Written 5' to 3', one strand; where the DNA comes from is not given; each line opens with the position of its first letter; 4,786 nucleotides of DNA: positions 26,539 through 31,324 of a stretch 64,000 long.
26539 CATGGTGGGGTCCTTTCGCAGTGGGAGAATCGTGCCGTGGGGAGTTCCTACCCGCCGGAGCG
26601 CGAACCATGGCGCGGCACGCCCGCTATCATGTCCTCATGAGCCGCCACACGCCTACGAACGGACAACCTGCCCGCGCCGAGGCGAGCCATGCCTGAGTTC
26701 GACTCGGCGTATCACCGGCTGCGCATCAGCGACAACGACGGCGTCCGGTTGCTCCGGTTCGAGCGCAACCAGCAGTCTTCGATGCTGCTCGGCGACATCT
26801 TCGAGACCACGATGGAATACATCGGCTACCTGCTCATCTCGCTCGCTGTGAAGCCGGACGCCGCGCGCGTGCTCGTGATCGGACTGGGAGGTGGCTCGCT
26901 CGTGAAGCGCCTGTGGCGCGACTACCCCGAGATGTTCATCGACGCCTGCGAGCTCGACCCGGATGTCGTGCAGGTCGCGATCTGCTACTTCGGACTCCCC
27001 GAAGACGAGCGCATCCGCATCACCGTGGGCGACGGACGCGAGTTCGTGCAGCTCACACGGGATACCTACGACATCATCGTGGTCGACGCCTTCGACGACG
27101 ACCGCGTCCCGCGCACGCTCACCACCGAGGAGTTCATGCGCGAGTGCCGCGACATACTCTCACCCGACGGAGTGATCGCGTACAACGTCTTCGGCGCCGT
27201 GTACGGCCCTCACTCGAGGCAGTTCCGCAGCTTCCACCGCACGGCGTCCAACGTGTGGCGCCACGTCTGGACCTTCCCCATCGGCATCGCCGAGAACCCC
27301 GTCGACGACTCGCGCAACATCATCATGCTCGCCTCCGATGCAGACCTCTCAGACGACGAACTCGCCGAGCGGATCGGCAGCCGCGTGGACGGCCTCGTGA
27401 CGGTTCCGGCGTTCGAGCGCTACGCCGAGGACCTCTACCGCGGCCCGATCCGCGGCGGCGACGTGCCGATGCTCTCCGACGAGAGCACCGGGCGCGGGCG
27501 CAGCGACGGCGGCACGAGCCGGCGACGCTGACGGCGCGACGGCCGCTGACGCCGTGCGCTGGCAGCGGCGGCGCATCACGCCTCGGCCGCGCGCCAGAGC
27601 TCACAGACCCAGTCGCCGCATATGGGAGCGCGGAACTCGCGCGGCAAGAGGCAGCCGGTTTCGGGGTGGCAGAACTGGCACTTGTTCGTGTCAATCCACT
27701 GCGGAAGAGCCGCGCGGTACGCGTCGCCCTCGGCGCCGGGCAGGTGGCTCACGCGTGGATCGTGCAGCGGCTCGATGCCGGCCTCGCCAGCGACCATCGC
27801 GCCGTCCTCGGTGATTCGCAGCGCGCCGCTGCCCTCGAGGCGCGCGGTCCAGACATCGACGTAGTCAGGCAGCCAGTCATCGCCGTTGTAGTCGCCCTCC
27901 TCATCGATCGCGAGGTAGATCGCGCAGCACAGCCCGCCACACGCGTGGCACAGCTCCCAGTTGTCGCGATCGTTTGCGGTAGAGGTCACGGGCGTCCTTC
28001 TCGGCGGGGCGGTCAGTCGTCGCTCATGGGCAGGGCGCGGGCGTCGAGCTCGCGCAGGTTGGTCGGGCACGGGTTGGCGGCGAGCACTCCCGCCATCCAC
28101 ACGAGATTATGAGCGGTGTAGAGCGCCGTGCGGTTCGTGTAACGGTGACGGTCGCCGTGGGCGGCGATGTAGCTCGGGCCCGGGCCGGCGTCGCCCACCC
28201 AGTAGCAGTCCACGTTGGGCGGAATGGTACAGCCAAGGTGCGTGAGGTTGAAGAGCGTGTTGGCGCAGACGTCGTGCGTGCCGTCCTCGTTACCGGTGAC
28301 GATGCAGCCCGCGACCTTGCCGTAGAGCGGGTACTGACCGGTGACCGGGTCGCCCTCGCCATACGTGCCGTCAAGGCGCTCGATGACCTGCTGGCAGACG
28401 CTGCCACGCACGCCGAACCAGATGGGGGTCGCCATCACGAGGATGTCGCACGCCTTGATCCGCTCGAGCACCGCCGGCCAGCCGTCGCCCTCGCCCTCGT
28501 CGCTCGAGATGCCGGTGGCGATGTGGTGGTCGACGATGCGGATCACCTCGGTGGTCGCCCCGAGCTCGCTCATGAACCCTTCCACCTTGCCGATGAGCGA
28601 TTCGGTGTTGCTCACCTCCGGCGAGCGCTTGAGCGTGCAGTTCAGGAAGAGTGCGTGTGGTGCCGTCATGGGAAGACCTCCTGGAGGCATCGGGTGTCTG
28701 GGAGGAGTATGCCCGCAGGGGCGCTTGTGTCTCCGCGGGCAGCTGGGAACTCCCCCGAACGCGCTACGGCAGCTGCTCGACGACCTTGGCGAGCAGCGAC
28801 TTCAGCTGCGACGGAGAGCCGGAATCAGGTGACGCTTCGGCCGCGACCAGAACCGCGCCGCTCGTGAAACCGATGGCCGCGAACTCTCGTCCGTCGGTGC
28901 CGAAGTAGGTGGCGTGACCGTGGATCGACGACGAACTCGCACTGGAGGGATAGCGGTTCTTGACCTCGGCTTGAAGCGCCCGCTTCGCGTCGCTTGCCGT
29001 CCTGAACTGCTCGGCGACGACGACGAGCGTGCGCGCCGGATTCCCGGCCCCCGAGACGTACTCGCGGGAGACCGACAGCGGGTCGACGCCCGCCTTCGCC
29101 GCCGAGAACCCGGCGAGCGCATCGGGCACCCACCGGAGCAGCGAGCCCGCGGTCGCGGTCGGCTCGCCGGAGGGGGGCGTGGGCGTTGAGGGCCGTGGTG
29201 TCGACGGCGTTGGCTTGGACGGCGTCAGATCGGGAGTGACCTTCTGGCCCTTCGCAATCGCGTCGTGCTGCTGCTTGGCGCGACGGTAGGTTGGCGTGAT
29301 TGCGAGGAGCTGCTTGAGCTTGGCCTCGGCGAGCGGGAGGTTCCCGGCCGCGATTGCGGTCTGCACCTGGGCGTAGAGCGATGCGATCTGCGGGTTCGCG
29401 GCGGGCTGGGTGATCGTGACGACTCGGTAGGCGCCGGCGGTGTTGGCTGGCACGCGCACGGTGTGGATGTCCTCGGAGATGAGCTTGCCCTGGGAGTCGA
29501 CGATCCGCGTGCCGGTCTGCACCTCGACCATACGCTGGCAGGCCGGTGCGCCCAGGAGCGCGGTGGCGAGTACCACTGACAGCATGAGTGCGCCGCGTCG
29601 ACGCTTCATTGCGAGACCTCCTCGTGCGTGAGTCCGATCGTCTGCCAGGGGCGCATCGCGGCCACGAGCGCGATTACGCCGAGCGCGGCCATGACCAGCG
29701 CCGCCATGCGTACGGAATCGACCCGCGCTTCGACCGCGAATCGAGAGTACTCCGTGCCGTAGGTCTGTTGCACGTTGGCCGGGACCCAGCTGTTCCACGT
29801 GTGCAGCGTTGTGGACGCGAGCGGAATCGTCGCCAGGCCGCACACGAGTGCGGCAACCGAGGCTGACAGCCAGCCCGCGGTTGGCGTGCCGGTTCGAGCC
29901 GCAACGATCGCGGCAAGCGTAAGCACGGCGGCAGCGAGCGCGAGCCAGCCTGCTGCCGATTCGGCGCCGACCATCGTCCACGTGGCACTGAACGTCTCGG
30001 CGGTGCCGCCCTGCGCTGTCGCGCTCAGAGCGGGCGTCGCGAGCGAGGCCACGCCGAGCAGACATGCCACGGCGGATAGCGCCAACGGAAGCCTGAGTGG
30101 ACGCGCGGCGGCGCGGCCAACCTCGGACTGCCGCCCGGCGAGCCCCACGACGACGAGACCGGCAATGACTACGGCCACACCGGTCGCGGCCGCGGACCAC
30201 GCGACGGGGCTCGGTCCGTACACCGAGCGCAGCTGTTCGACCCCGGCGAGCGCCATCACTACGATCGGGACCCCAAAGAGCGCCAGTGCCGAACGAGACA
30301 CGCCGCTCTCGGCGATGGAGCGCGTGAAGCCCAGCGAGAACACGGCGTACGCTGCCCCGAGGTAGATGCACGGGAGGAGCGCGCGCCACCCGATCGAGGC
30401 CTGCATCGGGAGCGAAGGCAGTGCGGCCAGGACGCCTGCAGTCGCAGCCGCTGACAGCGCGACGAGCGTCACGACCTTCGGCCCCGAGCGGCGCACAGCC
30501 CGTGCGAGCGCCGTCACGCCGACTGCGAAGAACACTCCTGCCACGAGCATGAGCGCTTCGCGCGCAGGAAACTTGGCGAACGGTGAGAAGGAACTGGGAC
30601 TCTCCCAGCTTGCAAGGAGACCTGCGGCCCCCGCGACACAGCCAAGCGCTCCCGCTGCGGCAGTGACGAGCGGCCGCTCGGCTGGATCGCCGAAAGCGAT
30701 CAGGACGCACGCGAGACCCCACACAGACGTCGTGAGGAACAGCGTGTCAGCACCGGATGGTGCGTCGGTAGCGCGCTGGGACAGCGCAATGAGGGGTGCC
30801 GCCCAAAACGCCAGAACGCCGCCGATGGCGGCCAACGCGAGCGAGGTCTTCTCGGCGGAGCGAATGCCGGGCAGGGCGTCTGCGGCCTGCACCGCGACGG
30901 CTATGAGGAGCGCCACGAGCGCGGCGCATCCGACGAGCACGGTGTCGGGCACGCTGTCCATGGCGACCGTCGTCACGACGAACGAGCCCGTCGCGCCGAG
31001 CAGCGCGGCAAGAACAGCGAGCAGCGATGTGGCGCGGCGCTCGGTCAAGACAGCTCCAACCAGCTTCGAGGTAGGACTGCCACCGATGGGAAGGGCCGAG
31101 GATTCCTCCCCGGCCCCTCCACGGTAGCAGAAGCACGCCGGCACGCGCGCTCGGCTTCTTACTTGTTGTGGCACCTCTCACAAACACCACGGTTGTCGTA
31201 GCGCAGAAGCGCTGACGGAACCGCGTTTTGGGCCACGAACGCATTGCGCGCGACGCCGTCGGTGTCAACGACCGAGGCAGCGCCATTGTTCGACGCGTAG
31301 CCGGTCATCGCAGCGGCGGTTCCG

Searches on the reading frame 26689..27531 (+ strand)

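Call 16: search_protein_families(library=ncbifam, max_evalue=0.00001, proteins=[window:26689-27531:+])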
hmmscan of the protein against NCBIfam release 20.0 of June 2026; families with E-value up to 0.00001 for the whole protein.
window:26689-27531:+ (280 aa): 7 families
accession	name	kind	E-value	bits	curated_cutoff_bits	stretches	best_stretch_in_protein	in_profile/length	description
NF003380.0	PRK04457.1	equivalog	9.3e-35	119.9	304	1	8-170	19-183/265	polyamine aminopropyltransferase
NF037959.1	MFS_SpdSyn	subfamily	1.6e-22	79.9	40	1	57-232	275-447/480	fused MFS/spermidine synthase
NF002010.0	PRK00811.1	equivalog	2e-21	76.5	260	1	50-199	71-223/287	polyamine aminopropyltransferase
TIGR00417.1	speE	equivalog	3.5e-16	59.3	249.55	1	50-190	65-207/271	spermidine synthase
NF002956.0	PRK03612.1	equivalog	4.9e-10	38.4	472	1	51-166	293-416/522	polyamine aminopropyltransferase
NF002435.0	PRK01581.1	equivalog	5.8e-07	28.9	537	1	49-163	144-264/374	polyamine aminopropyltransferase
NF010703.0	PRK14103.1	equivalog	2.9e-06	26.9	320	1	53-186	25-145/256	trans-aconitate 2-methyltransferase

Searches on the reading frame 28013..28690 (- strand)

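Call 11: search_protein_families(library=pfam, proteins=[window:28013-28690:-])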
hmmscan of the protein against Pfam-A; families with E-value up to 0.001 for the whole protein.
window:28013-28690:- (225 aa): 1 family
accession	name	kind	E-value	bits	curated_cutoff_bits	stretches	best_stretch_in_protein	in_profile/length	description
PF03358.20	FMN_red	-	3.4e-12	46.6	24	1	25-159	12-142/152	NADPH-dependent FMN reductase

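Call 12: search_protein_families(library=ncbifam, proteins=[window:28013-28690:-])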
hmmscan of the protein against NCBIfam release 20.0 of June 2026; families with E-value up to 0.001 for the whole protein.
window:28013-28690:- (225 aa): 0 families

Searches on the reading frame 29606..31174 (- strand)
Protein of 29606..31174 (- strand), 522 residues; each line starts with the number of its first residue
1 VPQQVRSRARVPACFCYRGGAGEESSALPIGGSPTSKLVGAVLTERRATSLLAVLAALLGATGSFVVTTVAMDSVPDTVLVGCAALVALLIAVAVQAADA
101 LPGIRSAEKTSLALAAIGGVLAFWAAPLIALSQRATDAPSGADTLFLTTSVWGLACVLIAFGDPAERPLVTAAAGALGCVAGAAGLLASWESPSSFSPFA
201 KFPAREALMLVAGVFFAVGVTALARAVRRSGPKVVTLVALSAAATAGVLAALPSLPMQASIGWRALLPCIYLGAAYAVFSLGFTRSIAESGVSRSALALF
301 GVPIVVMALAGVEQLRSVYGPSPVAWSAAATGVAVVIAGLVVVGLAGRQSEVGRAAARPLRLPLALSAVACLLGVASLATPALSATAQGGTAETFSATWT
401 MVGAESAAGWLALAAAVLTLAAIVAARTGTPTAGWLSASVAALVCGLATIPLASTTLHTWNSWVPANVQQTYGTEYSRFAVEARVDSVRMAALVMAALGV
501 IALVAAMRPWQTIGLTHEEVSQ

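Call 11: search_protein_families(library=pfam, proteins=[window:29606-31174:-])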
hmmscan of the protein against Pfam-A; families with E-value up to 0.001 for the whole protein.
window:29606-31174:- (522 aa): 0 families

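Call 12: search_protein_families(library=ncbifam, proteins=[window:29606-31174:-])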
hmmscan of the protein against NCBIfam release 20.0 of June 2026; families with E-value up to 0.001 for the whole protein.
window:29606-31174:- (522 aa): 0 families

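Call 43: find_homologous_proteins(query=window:29606-31144:-, max_evalue=0.00001)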
Query window:29606-31144:- (512 aa): 63 proteins with E <= 0.00001 among 8000 candidates.
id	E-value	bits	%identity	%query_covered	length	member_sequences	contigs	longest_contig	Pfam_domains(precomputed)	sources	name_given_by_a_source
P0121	0.0e+0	1023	100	100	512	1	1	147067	-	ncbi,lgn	-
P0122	2.0e-146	507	57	93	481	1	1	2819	-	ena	-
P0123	1.6e-144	501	59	83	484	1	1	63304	-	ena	-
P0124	3.7e-142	493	56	93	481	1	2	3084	-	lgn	-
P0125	7.4e-142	492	62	81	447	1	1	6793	-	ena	-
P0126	3.6e-141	489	58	83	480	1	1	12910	-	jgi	-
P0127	1.2e-140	488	59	86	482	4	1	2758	-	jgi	jgi:drug/metabolite transporter (DMT)-like permease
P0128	1.2e-140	488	60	83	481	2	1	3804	-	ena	-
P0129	1.6e-137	477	57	87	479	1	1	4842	-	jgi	jgi:hypothetical protein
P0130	3.9e-137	476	57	83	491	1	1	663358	-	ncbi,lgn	-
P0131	5.2e-137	476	54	93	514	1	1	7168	-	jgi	-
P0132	6.7e-137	475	57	90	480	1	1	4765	-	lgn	-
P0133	2.5e-136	474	56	89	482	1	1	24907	-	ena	-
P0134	1.1e-135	471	56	89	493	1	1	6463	-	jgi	jgi:hypothetical protein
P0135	1.9e-135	471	55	89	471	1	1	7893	-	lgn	-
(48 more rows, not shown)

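Call 55: predict_structure(alignment_id=A3)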
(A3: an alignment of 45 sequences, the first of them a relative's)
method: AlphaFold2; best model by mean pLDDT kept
length: 512 residues; sequences in the alignment: 45
mean_pLDDT: 88.9   pTM: 0.88
mean pLDDT of the five models: 88.9, 88.6, 87.7, 86.5, 86.4
residues with pLDDT >= 90: 357; 70-90: 95; 50-70: 41; < 50: 19
segments of 3 or more residues with pLDDT < 50: 1-10, 16-19
pLDDT, mean of each block of 10 residues (from residue 1): 40 49 73 88 98 93 92 98 97 97 98 96 69 79 97 93 98 91 59 84 97 98 98 98 91 91 98 97 97 94 83 89 98 89 78 98 98 93 92 94 98 95 96 98 86 82 86 96 98 90 56 44
secondary structure, 60 per line:
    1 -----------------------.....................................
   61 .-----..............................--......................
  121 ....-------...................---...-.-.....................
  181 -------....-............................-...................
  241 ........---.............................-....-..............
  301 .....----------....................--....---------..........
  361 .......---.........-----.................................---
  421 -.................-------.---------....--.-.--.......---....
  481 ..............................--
elements in order: H24-61 H67-96 H99-124 H132-150 H160-180 H188-191 H193-220 H222-248 H252-280 H282-285 H287-305 H316-335 H351-367 E371-379 E385-392 H397-417 H422-438 H456-459 E467-473 H477-510

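Call 59: fold_search(model_id=the predicted structure, library=pdb)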
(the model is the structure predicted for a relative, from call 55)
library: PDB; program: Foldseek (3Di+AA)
matches with E <= 10: 351; with E <= 0.001: 4
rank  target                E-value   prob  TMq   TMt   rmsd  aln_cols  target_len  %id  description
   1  5i20_A                7.2e-05  1.00  0.47  0.79   4.0       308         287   20  Crystal structure of protein (released 2016-06-01)
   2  5i20_E                2.4e-04  1.00  0.44  0.73   4.9       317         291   20  Crystal structure of protein (released 2016-06-01)
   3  5i20_D                4.4e-04  1.00  0.42  0.72   4.3       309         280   20  Crystal structure of protein (released 2016-06-01)
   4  7paf_A                9.7e-04  1.00  0.45  0.79   3.9       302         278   14  Streptococcus pneumoniae choline importer LicB in lipid nanodiscs (released 2022-03-16)
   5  6oh3                  4.4e-03  1.00  0.42  0.65   5.5       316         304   11  X-ray crystal structure of the mouse CMP-sialic acid transporter in complex with CMP-sialic acid, by lipidic cubic phase (released 2019-04-24)
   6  5y78_A                5.0e-03  1.00  0.41  0.63   5.7       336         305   10  Crystal structure of the triose-phosphate/phosphate translocator in complex with inorganic phosphate (released 2017-10-04)
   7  5oge_D                6.2e-03  1.00  0.43  0.67   5.0       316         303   15  Crystal structure of a nucleotide sugar transporter (released 2017-11-22)
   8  6i1r_A                8.0e-03  1.00  0.41  0.62   5.5       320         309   13  Crystal structure of CMP bound CST in an outward facing conformation (released 2019-06-05)
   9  6i1r_B                9.8e-03  1.00  0.39  0.59   6.0       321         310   14  Crystal structure of CMP bound CST in an outward facing conformation (released 2019-06-05)
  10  5oge_G                1.2e-02  1.00  0.42  0.66   5.1       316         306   14  Crystal structure of a nucleotide sugar transporter (released 2017-11-22)
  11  9gs7_A                1.6e-02  1.00  0.41  0.66   4.9       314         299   13  Cryo-EM structure of human SLC35B1-E33A variant with AMP-PNP (released 2025-05-21)
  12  5oge_F                1.6e-02  1.00  0.42  0.66   5.2       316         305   14  Crystal structure of a nucleotide sugar transporter (released 2017-11-22)
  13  9i20_A                1.7e-02  1.00  0.40  0.64   5.5       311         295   12  Cryo-EM structure of human SLC35B1 with ADP (released 2025-05-21)
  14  5oge_C                1.9e-02  1.00  0.42  0.66   5.2       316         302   14  Crystal structure of a nucleotide sugar transporter (released 2017-11-22)
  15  5oge_B                2.0e-02  1.00  0.41  0.65   5.3       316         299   13  Crystal structure of a nucleotide sugar transporter (released 2017-11-22)
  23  5i20_F                5.1e-02  1.00  0.34  0.71   4.9       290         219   18  Crystal structure of protein (released 2016-06-01)
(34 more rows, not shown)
